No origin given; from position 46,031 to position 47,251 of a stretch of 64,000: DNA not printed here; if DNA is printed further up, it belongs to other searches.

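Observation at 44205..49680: Complete bacterial-type ADP-heptose pathway plus two GT9 heptosyltransferases inside an archaeal AglB glycosylation island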

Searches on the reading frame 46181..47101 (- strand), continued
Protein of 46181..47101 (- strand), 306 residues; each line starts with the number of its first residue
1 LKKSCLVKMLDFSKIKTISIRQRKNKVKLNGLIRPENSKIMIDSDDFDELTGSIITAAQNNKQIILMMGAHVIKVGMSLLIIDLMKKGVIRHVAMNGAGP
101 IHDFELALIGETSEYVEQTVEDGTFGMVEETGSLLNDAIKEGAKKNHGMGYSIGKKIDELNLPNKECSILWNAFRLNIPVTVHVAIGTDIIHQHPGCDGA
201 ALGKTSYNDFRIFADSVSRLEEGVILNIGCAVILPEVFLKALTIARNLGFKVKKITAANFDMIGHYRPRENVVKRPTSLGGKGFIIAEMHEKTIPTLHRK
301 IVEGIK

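Call 39: find_related_loci(query=A3, collection=genome_contigs, flank=8000)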
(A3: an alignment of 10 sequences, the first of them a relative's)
Query A3 (298 aa) in genome_contigs; peptide patterns used: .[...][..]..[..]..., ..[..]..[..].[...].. (x = any residue, [..] = any of these).
600 stretches matched a pattern (row limit reached: there are more); 585 encode a relative of the query (tblastn E <= 1e-3); the best 80 are kept; 80 distinct loci.
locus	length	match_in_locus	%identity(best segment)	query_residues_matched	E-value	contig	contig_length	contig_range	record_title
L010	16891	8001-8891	80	1-297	2e-162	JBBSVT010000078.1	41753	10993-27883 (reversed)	MAG: Nanoarchaeota archaeon isolate H14-bin056_1 H14_bin056_1_000000000078, whole genome shotgun sequence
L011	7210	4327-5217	80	1-297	9e-162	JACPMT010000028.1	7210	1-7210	MAG: Candidatus Woesearchaeota archaeon isolate NC_groundwater_556_Ag_S-0.1um_39_10 S35_SO-1_scaffold_180661, whole geno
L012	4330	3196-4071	57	1-294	7e-112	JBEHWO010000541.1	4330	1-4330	MAG: Vulcanimicrobiota bacterium isolate ER2 k141_323116_length_4330_cov_8.0000, whole genome shotgun sequence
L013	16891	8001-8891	54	1-298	2e-104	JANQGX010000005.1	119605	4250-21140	MAG: SAR324 cluster bacterium isolate PL23b_bin.69 k99_2674049, whole genome shotgun sequence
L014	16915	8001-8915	52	2-297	2e-101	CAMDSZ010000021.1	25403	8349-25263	MAG: Akkermansia muciniphila isolate TrE-25oct19-53 genome assembly, contig: TrE-25oct19-C1776, whole genome shotgun seq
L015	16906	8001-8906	52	2-297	4e-100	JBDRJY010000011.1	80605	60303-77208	MAG: archaeon isolate MEGAHIT-group-1.682 k141_5494414, whole genome shotgun sequence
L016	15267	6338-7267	53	1-294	2e-99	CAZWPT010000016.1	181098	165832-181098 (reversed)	MAG TPA_asm: uncultured Nitrososphaerota archaeon isolate SRP231805_co4_161 genome assembly, contig: k141_374193, whole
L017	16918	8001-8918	50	2-298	3e-99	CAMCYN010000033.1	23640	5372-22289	MAG: Akkermansia muciniphila isolate MoH-23oct19-253 genome assembly, contig: MoH-23oct19-C2517, whole genome shotgun se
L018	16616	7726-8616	49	1-295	7e-99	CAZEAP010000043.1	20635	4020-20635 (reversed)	MAG TPA_asm: uncultured candidatus Brocadiaceae bacterium isolate binchicken_co17_319 genome assembly, contig: NODE_6540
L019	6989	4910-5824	53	2-295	2e-98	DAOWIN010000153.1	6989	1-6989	MAG TPA_asm: Candidatus Omnitrophota bacterium isolate CSMAG_2044 CSMAG_2044_k141_245554_length_6989_cov_23.0375, whole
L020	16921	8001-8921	53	2-297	4e-98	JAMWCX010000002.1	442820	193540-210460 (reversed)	MAG: Candidatus Omnitrophota bacterium isolate QZM4_2.bins.201.Tibet NODE_15_length_442820_cov_4.423451, whole genome sh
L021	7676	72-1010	53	1-297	8e-97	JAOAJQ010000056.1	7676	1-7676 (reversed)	MAG: Crenarchaeota archaeon isolate SKW236 NODE_56_length_7676_cov_3.203606, whole genome shotgun sequence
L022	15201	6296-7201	52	2-293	6e-97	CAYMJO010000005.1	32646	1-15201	MAG TPA_asm: uncultured Candidatus Saccharibacteria bacterium isolate SRP011637_co1_133 genome assembly, contig: NODE_28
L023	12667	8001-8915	50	2-295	7e-97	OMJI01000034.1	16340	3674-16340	Verrucomicrobia bacterium isolate AM_0936 genome assembly, contig: k99_1472182, whole genome shotgun sequence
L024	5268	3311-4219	49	2-295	5e-97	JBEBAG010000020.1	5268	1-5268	MAG: Verrucomicrobiota bacterium isolate altamaha_2019_sw_WHONDRS-S19S_0010_B_bin.75 scaffold_91100, whole genome shotgu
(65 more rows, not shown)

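Call 41: predict_structure(alignment_id=A1)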
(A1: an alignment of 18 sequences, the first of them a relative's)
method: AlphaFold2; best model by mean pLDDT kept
length: 298 residues; sequences in the alignment: 18
mean_pLDDT: 61.5   pTM: 0.70
mean pLDDT of the five models: 61.5, 61.3, 56.8, 41.9, 40.3
residues with pLDDT >= 90: 6; 70-90: 120; 50-70: 73; < 50: 99
segments of 3 or more residues with pLDDT < 50: 1-34, 103-119, 177-195, 254-269, 274-284
pLDDT, mean of each block of 10 residues (from residue 1): 26 29 30 55 80 87 57 83 81 64 45 41 65 72 85 77 89 61 35 52 83 80 66 72 69 45 39 46 56 78
secondary structure, 60 per line:
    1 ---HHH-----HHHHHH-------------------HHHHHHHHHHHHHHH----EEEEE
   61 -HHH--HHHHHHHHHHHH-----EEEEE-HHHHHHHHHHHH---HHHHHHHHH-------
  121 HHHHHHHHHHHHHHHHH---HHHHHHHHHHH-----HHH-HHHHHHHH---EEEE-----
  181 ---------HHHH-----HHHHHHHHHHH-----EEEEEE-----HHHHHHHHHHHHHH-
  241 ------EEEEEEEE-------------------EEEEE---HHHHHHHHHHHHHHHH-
elements in order: H12-17 H37-51 E56-60 H67-78 E84-88 H90-101 H105-113 H121-137 H141-151 H161-168 E172-175 H190-193 H199-209 E215-220 H226-239 E247-254 E274-278 H282-297

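Call 45: fold_search(model_id=the predicted structure, library=pdb)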
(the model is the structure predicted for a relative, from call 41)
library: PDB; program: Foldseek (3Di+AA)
matches with E <= 10: 1156; with E <= 0.001: 86
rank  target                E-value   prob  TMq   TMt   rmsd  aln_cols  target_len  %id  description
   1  7cmc_B                6.1e-08  1.00  0.55  0.55   6.2       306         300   12  CRYSTAL STRUCTURE OF DEOXYHYPUSINE SYNTHASE FROM PYROCOCCUS HORIKOSHII (released 2020-09-02)
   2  7cmc_D                7.6e-08  1.00  0.55  0.54  10.7       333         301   11  CRYSTAL STRUCTURE OF DEOXYHYPUSINE SYNTHASE FROM PYROCOCCUS HORIKOSHII (released 2020-09-02)
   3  7cmc_C                8.0e-08  1.00  0.51  0.51   7.0       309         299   13  CRYSTAL STRUCTURE OF DEOXYHYPUSINE SYNTHASE FROM PYROCOCCUS HORIKOSHII (released 2020-09-02)
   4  7cmc_A                1.2e-07  1.00  0.52  0.50   7.7       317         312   13  CRYSTAL STRUCTURE OF DEOXYHYPUSINE SYNTHASE FROM PYROCOCCUS HORIKOSHII (released 2020-09-02)
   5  8put_A                8.4e-07  1.00  0.51  0.49   7.3       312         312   14  IF5A in complex with Deoxyhypusine synthase (released 2024-07-03)
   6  6juy_C                4.3e-06  1.00  0.49  0.24   5.7       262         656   12  Crystal Structure of ArgZ, apo structure, an Arginine Dihydrolase from the Ornithine-Ammonia Cycle in Cyanobacteria (released 2020-01-15)
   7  6juy_D                7.0e-06  1.00  0.48  0.25   5.8       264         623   13  Crystal Structure of ArgZ, apo structure, an Arginine Dihydrolase from the Ornithine-Ammonia Cycle in Cyanobacteria (released 2020-01-15)
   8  6juy_A                9.2e-06  1.00  0.50  0.26   5.7       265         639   13  Crystal Structure of ArgZ, apo structure, an Arginine Dihydrolase from the Ornithine-Ammonia Cycle in Cyanobacteria (released 2020-01-15)
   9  6juy_B                9.2e-06  1.00  0.49  0.25   6.5       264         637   11  Crystal Structure of ArgZ, apo structure, an Arginine Dihydrolase from the Ornithine-Ammonia Cycle in Cyanobacteria (released 2020-01-15)
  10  6pgr_B                1.0e-05  1.00  0.50  0.45   8.8       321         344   12  Cocomplex structure of Deoxyhypusine synthase with inhibitor 6-BROMO-N-(1H-INDOL-4-YL)-1-BENZOTHIOPHENE-2-CARBOXAMIDE (released 2020-04-01)
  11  8pvu_D                1.0e-05  1.00  0.51  0.50   7.6       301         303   13  Cryo-EM structure of DHS-ERK2 complex with 1:1 stoichiometry refined in C1 symmetry (released 2024-10-16)
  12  3c2q_B                1.3e-05  1.00  0.52  0.47   8.8       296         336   13  Crystal structure of conserved putative LOR/SDH protein from Methanococcus maripaludis S2 (released 2008-02-05)
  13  6lrh_A                2.1e-05  1.00  0.49  0.24   6.7       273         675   12  Crystal Structure of the Binary Complex of AgrE C264A mutant with L-arginine (released 2020-04-01)
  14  9iex_A                2.1e-05  1.00  0.48  0.46   8.4       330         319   11  Human Deoxyhypusine Synthase Fragment Screening Campaign - VT0155 follow-up ligand DMP7 (released 2026-01-21)
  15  3c2q_A                2.2e-05  1.00  0.48  0.45   7.0       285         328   13  Crystal structure of conserved putative LOR/SDH protein from Methanococcus maripaludis S2 (released 2008-02-05)
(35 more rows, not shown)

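Call 47: predict_structure(alignment_id=A2)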
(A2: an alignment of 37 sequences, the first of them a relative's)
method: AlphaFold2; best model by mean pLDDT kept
length: 298 residues; sequences in the alignment: 37
mean_pLDDT: 96.4   pTM: 0.93
mean pLDDT of the five models: 96.4, 95.6, 95.4, 95.0, 94.8
residues with pLDDT >= 90: 278; 70-90: 20; 50-70: 0; < 50: 0
segments of 3 or more residues with pLDDT < 50: none
pLDDT, mean of each block of 10 residues (from residue 1): 92 96 97 96 98 98 97 99 98 98 96 94 96 98 99 98 99 92 87 97 99 98 92 98 98 93 97 97 98 97
secondary structure, 60 per line:
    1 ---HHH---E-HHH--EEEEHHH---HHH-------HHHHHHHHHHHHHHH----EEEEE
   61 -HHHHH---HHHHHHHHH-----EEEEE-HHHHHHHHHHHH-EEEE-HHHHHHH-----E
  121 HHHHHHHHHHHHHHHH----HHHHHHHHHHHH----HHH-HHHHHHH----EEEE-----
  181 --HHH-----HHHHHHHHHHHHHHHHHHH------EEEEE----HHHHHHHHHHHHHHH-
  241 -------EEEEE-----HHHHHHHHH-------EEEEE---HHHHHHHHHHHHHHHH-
elements in order: E17-20 H37-51 E56-60 H62-66 H70-78 E84-88 H90-101 E103-106 H108-114 H121-136 H141-152 H161-167 E172-175 H191-209 E216-220 H225-239 E248-252 H258-266 E274-278 H282-297

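Call 53: fold_search(model_id=the predicted structure, library=pdb)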
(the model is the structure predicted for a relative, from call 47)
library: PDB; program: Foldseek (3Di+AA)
matches with E <= 10: 1208; with E <= 0.001: 91
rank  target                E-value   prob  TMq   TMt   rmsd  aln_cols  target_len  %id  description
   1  7cmc_D                4.1e-08  1.00  0.59  0.59  11.7       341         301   13  CRYSTAL STRUCTURE OF DEOXYHYPUSINE SYNTHASE FROM PYROCOCCUS HORIKOSHII (released 2020-09-02)
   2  3c2q_A                5.5e-08  1.00  0.52  0.48   8.1       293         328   14  Crystal structure of conserved putative LOR/SDH protein from Methanococcus maripaludis S2 (released 2008-02-05)
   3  7cmc_A                6.8e-08  1.00  0.61  0.58  13.9       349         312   13  CRYSTAL STRUCTURE OF DEOXYHYPUSINE SYNTHASE FROM PYROCOCCUS HORIKOSHII (released 2020-09-02)
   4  7cmc_B                1.1e-07  1.00  0.59  0.59  11.4       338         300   13  CRYSTAL STRUCTURE OF DEOXYHYPUSINE SYNTHASE FROM PYROCOCCUS HORIKOSHII (released 2020-09-02)
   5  7cmc_C                2.1e-07  1.00  0.62  0.62  13.5       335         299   12  CRYSTAL STRUCTURE OF DEOXYHYPUSINE SYNTHASE FROM PYROCOCCUS HORIKOSHII (released 2020-09-02)
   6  1roz_B                2.8e-07  1.00  0.58  0.54   9.6       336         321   14  Deoxyhypusine synthase holoenzyme in its low ionic strength, high pH crystal form (released 2004-07-13)
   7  6dft_L                2.8e-07  1.00  0.54  0.51   6.7       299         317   11  Trypanosoma brucei deoxyhypusine synthase (released 2018-08-08)
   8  6lrf_A                2.9e-07  1.00  0.57  0.28   7.5       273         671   13  Crystal structure of unliganded AgrE (released 2020-04-01)
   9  9iej_A                2.9e-07  1.00  0.59  0.56   5.5       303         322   14  Human Deoxyhypusine Synthase Fragment Screening Campaign - ligand VT00417 (released 2026-01-21)
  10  6lrh_A                3.1e-07  1.00  0.55  0.26   7.8       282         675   12  Crystal Structure of the Binary Complex of AgrE C264A mutant with L-arginine (released 2020-04-01)
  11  6juy_D                3.9e-07  1.00  0.51  0.26   7.1       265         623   11  Crystal Structure of ArgZ, apo structure, an Arginine Dihydrolase from the Ornithine-Ammonia Cycle in Cyanobacteria (released 2020-01-15)
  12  8put_A                3.9e-07  1.00  0.59  0.56   5.6       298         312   14  IF5A in complex with Deoxyhypusine synthase (released 2024-07-03)
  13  6dft_J                4.1e-07  1.00  0.55  0.53   6.8       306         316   12  Trypanosoma brucei deoxyhypusine synthase (released 2018-08-08)
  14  8qzx_A                4.3e-07  1.00  0.56  0.51   7.1       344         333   16  CryoEM structure of DHS-eIF5A complex structure from Trichomonas vaginalis (released 2024-07-03)
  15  8qzw                  5.1e-07  1.00  0.61  0.52  15.3       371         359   15  Crystal structure of deoxyhypusine synthase from Trichomonas vaginalis (released 2024-07-03)
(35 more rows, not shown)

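Call 59: search_protein_families(library=pfam, proteins=[L007:1175-2266:+, L008:9562-10008:+], max_evalue=1)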
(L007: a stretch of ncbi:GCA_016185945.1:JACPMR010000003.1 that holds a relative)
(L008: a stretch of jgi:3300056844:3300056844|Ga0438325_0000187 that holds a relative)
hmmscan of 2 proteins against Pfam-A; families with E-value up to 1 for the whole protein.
L007:1175-2266:+ (363 aa): 20 families
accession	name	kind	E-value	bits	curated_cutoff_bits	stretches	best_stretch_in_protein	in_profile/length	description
PF01494.25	FAD_binding_3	-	3.4e-16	59.8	22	2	3-159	5-175/349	FAD binding domain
PF01266.30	DAO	-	5.2e-10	39.8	27.9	2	2-46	2-48/353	FAD dependent oxidoreductase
PF13450.12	NAD_binding_8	-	8.9e-10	39.2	21.9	1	4-35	1-32/68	NAD(P)-binding Rossmann-like domain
PF07992.20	Pyr_redox_2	-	2.2e-06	27.8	26.1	1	2-81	3-82/291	Pyridine nucleotide-disulphide oxidoreductase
PF12831.13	FAD_oxidored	-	3.6e-06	27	27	1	2-165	2-163/416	FAD dependent oxidoreductase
PF05834.18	Lycopene_cycl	-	8.9e-06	25.5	23.4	1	2-284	2-294/380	Lycopene cyclase protein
PF03486.20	HI0933_like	-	4.7e-05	23.4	50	1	2-43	3-44/244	HI0933-like protein Rossmann domain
PF02558.23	ApbA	-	0.00017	21.6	22.2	1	2-57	1-55/150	Ketopantoate reductase PanE/ApbA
PF00070.33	Pyr_redox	-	0.00035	21.5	22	1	2-72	2-71/82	Pyridine nucleotide-disulphide oxidoreductase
PF01946.23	Thi4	-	0.0023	17.7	26.2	1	2-48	20-67/235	Thi4 family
PF13738.12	Pyr_redox_3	-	0.0071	16.1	30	1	4-115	2-109/305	Pyridine nucleotide-disulphide oxidoreductase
PF00890.30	FAD_binding_2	-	0.0084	15.8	20.4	1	4-36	4-36/414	FAD binding domain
PF02737.24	3HCDH_N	-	0.014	15.7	22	1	2-80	2-80/180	3-hydroxyacyl-CoA dehydrogenase, NAD binding domain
PF04820.20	Trp_halogenase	-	0.018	14.3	21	1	2-33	2-37/458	Tryptophan halogenase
PF01134.28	GIDA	-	0.038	13.5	22.1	1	2-45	2-29/391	Glucose inhibited division protein A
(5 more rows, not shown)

L008:9562-10008:+ (148 aa): 5 families
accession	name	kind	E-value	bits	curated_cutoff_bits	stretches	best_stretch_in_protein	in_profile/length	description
PF07883.17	Cupin_2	-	1.4e-07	31.6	27.2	1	55-117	4-59/70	Cupin domain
PF07385.18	Lyx_isomer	-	2.1e-07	30.8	20.8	2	89-136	149-198/222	D-lyxose isomerase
PF14667.12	Polysacc_synt_C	-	0.013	16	28.7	1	55-121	24-92/111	Polysaccharide biosynthesis C-terminal domain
PF05899.18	Cupin_3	-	0.016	15.3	23.5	1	64-110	21-60/74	EutQ-like cupin domain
PF00190.28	Cupin_1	-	0.11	12.5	22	1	56-132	40-119/151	Cupin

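Call 69: search_protein_families(library=pfam, alignment_id=A4, max_evalue=0.00001)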
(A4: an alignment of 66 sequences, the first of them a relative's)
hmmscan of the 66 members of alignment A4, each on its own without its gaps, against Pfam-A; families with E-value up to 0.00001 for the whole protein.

A. member 1, L010:7433-8017:+ (194 aa): 2 families
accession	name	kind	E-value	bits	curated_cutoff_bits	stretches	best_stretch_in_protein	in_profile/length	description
PF13580.11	SIS_2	-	3.4e-26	92.4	27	1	22-142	17-138/138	SIS domain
PF01380.27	SIS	-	1.2e-11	45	25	1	95-164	41-110/131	SIS domain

B. families by the number of members that match (of 66 scanned): 47 families (the first 25 are shown)
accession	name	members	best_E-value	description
PF13580.11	SIS_2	18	4.3e-33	SIS domain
PF01380.27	SIS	15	1.2e-11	SIS domain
PF11306.15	DUF3108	6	9.5e-47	Protein of unknown function (DUF3108)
PF04932.20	Wzy_C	4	2.1e-25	O-Antigen ligase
PF00702.32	Hydrolase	3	6.7e-14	haloacid dehalogenase-like hydrolase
PF13419.12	HAD_2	3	2.2e-13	Haloacid dehalogenase-like hydrolase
PF07947.19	YhhN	2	2.7e-21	YhhN family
PF13242.12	Hydrolase_like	2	5e-15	HAD-hyrolase-like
PF08645.17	PNK3P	2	3e-11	Polynucleotide kinase 3 phosphatase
PF00535.33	Glycos_transf_2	2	8.8e-11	Glycosyl transferase family 2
PF13632.12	Glyco_trans_2_3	2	1.7e-10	Glycosyl transferase family group 2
PF13641.12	Glyco_tranf_2_3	2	3.8e-09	Glycosyltransferase like family 2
PF23500.1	DUF7133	1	1e-95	Domain of unknown function (DUF7133)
PF12002.13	MgsA_C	1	1.5e-61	MgsA AAA+ ATPase C terminal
PF00106.31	adh_short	1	1.2e-42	short chain dehydrogenase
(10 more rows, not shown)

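Call 70: search_protein_families(library=pfam, alignment_id=A5, max_evalue=0.00001)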
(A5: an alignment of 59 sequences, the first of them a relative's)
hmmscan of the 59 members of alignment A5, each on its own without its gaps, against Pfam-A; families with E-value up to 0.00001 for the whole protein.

A. member 1, L010:8878-9876:+ (332 aa): 2 families
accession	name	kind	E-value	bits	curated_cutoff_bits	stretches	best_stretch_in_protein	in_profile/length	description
PF00294.29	PfkB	-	3.9e-52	177.9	25.8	1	23-319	2-297/302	pfkB family carbohydrate kinase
PF08543.17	Phos_pyr_kin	-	6.1e-10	39.3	27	1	201-300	115-220/246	Phosphomethylpyrimidine kinase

B. families by the number of members that match (of 59 scanned): 40 families (the first 25 are shown)
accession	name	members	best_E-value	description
PF00294.29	PfkB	26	3.9e-52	pfkB family carbohydrate kinase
PF08543.17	Phos_pyr_kin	7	8e-11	Phosphomethylpyrimidine kinase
PF02542.21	YgbB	4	1.6e-67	YgbB family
PF01379.25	Porphobil_deam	2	1e-86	Porphobilinogen deaminase, dipyromethane cofactor binding domain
PF00206.25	Lyase_1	2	8e-82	Lyase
PF14698.11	ASL_C2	2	1.5e-26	Argininosuccinate lyase C-terminal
PF01467.32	CTP_transf_like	2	3.5e-18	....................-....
PF03900.20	Porphobil_deamC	2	7e-18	Porphobilinogen deaminase, C-terminal domain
PF13419.12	HAD_2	2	3.7e-11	Haloacid dehalogenase-like hydrolase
PF17164.10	DUF5122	1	8.7e-115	Domain of unknown function (DUF5122) beta-propeller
PF01207.24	Dus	1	6.3e-84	Dihydrouridine synthase (Dus)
PF01887.21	SAM_HAT_N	1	6.7e-57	SAM hydroxide adenosyltransferase N-terminal domain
PF02580.21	Tyr_Deacylase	1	1.1e-56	D-Tyr-tRNA(Tyr) deacylase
PF05201.20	GlutR_N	1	6.1e-44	Glutamyl-tRNAGlu reductase, N-terminal domain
PF01370.27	Epimerase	1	2.3e-37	NAD dependent epimerase/dehydratase family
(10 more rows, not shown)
